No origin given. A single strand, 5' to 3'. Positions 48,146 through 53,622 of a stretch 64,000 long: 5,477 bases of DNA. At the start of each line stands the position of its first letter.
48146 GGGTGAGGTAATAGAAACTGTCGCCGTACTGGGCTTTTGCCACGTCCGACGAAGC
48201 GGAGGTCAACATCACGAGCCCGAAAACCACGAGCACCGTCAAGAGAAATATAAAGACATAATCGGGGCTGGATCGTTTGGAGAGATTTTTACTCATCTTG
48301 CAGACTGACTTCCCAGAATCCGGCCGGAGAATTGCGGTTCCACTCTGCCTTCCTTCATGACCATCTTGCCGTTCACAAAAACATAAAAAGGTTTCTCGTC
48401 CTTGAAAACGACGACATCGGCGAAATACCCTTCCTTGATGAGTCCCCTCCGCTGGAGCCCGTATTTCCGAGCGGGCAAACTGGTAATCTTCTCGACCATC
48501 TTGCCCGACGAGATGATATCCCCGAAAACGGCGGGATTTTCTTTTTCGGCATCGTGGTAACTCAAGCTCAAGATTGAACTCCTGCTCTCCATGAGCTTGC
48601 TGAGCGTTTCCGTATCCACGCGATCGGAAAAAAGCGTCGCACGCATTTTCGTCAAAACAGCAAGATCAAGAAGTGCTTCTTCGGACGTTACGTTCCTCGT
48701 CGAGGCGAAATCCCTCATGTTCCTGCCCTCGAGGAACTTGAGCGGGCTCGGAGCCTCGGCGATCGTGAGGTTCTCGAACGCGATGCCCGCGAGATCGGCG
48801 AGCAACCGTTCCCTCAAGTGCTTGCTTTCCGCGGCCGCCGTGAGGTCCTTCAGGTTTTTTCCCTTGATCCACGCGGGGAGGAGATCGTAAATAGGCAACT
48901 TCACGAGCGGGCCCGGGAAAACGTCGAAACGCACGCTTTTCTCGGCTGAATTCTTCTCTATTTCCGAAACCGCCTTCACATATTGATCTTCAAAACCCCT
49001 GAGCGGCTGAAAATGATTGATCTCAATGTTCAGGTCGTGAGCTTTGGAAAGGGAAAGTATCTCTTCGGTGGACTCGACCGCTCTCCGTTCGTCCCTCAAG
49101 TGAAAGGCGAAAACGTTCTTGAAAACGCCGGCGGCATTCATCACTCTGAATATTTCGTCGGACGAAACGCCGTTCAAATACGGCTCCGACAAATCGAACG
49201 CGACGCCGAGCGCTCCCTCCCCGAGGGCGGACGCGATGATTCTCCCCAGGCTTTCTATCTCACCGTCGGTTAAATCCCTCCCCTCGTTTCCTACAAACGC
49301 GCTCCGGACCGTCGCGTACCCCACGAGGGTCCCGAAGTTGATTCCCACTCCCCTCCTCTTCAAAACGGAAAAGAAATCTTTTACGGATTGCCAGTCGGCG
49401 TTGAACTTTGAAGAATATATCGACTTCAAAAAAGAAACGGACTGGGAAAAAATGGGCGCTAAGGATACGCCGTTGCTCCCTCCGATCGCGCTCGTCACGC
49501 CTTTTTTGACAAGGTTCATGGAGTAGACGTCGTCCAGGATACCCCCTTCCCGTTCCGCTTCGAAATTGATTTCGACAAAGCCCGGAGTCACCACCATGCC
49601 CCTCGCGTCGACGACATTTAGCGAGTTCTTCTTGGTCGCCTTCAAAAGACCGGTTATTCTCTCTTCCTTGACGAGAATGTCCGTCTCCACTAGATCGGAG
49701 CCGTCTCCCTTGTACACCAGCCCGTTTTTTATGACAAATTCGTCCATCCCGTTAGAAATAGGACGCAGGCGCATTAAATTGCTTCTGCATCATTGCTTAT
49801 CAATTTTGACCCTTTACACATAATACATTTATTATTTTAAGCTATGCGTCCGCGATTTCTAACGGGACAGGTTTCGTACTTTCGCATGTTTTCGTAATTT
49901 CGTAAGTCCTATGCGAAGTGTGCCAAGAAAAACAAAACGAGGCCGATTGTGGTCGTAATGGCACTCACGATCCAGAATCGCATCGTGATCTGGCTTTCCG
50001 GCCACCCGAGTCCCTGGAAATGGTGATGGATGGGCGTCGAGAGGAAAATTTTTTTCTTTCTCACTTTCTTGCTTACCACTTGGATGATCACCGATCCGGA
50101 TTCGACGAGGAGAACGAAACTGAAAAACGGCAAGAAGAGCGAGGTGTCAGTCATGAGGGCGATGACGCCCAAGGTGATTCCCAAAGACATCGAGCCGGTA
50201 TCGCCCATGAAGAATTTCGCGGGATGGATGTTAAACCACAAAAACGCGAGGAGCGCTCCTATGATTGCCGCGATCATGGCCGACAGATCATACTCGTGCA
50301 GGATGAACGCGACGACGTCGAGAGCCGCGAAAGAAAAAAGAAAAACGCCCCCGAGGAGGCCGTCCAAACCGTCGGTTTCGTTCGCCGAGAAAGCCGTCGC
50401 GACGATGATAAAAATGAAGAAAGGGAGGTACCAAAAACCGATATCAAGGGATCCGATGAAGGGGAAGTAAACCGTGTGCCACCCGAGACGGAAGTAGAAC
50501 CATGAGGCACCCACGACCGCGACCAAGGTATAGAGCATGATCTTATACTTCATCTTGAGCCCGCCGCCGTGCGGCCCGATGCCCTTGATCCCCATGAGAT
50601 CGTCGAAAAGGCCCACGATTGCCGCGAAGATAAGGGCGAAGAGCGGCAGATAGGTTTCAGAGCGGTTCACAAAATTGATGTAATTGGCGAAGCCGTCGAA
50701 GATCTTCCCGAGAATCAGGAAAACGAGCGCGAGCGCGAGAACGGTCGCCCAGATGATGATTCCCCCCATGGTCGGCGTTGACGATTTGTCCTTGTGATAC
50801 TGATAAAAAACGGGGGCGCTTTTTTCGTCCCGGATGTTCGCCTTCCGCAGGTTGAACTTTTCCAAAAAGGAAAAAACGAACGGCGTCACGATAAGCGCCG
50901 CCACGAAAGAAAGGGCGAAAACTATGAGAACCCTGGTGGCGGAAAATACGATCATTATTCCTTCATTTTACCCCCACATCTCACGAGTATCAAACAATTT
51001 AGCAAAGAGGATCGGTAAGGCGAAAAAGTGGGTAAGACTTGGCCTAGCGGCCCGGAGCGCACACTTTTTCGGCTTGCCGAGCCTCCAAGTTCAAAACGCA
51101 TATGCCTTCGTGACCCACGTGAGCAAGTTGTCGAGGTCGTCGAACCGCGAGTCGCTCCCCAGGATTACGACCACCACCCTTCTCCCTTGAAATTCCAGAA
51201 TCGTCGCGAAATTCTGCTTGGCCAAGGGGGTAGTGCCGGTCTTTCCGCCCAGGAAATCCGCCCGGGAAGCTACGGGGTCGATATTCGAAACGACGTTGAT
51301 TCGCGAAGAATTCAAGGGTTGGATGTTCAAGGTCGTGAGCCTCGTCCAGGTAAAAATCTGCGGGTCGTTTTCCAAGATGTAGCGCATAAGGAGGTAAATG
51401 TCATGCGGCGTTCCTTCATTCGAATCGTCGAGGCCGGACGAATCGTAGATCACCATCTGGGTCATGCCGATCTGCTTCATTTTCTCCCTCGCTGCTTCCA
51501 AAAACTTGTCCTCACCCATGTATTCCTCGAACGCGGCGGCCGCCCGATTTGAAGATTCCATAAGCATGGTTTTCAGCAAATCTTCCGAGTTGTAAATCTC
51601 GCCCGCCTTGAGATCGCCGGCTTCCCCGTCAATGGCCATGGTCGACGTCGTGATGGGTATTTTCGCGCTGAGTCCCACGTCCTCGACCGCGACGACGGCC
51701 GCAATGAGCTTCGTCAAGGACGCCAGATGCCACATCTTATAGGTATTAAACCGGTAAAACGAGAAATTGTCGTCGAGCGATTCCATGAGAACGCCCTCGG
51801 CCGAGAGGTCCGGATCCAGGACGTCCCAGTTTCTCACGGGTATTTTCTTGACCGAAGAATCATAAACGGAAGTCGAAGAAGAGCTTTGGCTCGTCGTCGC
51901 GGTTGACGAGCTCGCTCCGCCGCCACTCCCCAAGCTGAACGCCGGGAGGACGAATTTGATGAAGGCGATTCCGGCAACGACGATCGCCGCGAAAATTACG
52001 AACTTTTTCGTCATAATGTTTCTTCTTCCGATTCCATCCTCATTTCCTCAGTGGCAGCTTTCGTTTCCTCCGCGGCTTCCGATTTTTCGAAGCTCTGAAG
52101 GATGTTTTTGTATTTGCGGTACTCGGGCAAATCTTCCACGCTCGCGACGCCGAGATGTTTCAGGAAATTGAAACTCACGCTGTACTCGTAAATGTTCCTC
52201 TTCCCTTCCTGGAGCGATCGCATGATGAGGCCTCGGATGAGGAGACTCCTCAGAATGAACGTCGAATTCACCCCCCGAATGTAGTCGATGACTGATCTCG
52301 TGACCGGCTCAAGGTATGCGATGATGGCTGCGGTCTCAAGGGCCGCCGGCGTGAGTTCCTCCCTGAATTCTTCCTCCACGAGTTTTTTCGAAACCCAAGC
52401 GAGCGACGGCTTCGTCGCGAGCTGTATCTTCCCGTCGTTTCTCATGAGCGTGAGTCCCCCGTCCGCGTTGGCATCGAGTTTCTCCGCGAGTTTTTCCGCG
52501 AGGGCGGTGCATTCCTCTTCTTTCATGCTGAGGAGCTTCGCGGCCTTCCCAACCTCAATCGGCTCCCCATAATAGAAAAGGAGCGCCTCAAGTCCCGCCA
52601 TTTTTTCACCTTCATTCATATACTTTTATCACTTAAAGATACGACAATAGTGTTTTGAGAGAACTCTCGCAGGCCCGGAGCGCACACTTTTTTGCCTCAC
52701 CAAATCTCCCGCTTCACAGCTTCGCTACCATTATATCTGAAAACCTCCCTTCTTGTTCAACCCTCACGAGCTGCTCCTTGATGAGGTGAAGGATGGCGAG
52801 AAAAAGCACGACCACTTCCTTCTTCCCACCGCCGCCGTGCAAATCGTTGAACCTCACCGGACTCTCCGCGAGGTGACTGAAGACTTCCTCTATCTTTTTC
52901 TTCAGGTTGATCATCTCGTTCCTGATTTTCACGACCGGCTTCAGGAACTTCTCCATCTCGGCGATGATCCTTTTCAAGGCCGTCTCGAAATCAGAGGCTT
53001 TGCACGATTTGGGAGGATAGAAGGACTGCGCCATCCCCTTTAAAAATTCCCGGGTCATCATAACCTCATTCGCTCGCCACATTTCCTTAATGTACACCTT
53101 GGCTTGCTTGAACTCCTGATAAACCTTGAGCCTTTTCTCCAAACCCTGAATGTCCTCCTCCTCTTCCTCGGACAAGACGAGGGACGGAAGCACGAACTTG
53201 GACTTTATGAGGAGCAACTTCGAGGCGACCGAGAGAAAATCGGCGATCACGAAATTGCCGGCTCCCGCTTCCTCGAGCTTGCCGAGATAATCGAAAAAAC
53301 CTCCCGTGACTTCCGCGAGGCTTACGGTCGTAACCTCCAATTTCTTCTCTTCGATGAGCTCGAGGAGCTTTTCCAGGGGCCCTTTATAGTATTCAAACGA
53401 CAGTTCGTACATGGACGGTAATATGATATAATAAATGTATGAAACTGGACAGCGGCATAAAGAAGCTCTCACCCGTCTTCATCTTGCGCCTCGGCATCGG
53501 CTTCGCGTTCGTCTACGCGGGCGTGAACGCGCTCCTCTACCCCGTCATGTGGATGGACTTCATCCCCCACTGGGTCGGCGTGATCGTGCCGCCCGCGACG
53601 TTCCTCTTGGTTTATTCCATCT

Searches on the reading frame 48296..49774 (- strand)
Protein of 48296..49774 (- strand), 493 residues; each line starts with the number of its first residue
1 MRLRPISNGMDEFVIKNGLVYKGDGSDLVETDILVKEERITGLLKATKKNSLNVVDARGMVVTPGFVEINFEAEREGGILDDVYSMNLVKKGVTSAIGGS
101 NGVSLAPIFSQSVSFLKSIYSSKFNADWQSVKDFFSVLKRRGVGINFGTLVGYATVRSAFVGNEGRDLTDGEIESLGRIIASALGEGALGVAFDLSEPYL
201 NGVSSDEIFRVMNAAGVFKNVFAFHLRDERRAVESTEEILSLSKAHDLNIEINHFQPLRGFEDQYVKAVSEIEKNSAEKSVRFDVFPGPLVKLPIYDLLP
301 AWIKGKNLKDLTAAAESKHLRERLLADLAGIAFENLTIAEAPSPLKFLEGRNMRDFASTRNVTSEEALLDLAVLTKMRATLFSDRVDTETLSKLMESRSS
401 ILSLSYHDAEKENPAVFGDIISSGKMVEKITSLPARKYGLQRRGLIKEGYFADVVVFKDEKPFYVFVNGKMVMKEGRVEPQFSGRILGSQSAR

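Call 46: search_protein_families(library=pfam, proteins=[window:48296-49774:-], max_evalue=0.00001)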
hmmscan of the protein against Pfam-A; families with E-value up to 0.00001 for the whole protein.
window:48296-49774:- (493 aa): 1 family
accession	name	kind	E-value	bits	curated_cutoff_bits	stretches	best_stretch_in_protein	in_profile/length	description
PF07969.17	Amidohydro_3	-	6.7e-08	32.9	29.7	0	424-465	410-451/472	Amidohydrolase family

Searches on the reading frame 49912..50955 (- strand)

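Call 46: search_protein_families(library=pfam, proteins=[window:49912-50955:-], max_evalue=0.00001)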
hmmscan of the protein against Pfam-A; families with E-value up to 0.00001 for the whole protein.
window:49912-50955:- (348 aa): 1 family
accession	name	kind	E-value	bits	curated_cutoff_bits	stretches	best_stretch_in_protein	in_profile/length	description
PF00953.26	Glycos_transf_4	-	6.9e-30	104.6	27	1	105-269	5-159/160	Glycosyl transferase family 4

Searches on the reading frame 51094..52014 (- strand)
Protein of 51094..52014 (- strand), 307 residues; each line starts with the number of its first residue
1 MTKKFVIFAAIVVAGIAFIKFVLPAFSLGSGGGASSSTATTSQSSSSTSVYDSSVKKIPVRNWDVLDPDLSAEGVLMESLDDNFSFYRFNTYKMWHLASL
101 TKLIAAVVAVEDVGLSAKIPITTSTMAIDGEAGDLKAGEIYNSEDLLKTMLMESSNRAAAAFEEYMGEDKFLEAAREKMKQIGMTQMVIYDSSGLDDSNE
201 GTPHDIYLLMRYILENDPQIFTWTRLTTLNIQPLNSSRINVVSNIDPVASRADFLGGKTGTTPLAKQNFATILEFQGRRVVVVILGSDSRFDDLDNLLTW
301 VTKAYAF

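Call 46: search_protein_families(library=pfam, proteins=[window:51094-52014:-], max_evalue=0.00001)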
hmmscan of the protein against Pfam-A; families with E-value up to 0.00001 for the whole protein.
window:51094-52014:- (307 aa): 2 families
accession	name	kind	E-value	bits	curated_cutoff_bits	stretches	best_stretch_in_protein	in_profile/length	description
PF00768.25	Peptidase_S11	-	3.9e-22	79.3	27.6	1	86-288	26-238/239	D-alanyl-D-alanine carboxypeptidase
PF13354.11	Beta-lactamase2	-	5e-09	36.2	22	1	74-285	1-213/214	Beta-lactamase enzyme family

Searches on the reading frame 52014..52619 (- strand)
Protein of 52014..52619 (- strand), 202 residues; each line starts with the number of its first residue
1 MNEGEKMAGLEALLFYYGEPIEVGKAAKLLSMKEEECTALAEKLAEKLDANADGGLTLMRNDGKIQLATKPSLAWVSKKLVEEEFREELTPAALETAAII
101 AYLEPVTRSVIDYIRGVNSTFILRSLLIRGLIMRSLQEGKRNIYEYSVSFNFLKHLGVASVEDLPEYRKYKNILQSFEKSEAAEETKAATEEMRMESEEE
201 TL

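Call 46: search_protein_families(library=pfam, proteins=[window:52014-52619:-], max_evalue=0.00001)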
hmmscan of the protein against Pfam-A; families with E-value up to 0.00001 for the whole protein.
window:52014-52619:- (202 aa): 1 family
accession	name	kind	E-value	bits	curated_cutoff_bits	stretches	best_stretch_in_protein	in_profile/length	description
PF04079.22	SMC_ScpB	-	1.7e-36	125.7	27.4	1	10-166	3-159/160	Segregation and condensation complex subunit ScpB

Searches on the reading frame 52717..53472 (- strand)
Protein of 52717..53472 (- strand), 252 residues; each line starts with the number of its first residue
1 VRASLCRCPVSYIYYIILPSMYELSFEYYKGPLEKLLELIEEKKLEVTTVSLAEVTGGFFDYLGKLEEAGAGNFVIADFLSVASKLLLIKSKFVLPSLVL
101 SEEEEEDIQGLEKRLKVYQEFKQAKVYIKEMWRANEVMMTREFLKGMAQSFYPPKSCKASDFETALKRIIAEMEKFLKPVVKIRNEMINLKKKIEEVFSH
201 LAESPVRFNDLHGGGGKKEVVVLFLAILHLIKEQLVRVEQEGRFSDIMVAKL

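Call 46: search_protein_families(library=pfam, proteins=[window:52717-53472:-], max_evalue=0.00001)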
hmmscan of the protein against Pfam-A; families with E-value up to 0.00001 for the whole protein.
window:52717-53472:- (252 aa): 1 family
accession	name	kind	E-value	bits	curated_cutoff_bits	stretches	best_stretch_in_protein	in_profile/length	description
PF02616.19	SMC_ScpA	-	2.6e-17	64.1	24.6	1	39-250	1-230/232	Segregation and condensation protein ScpA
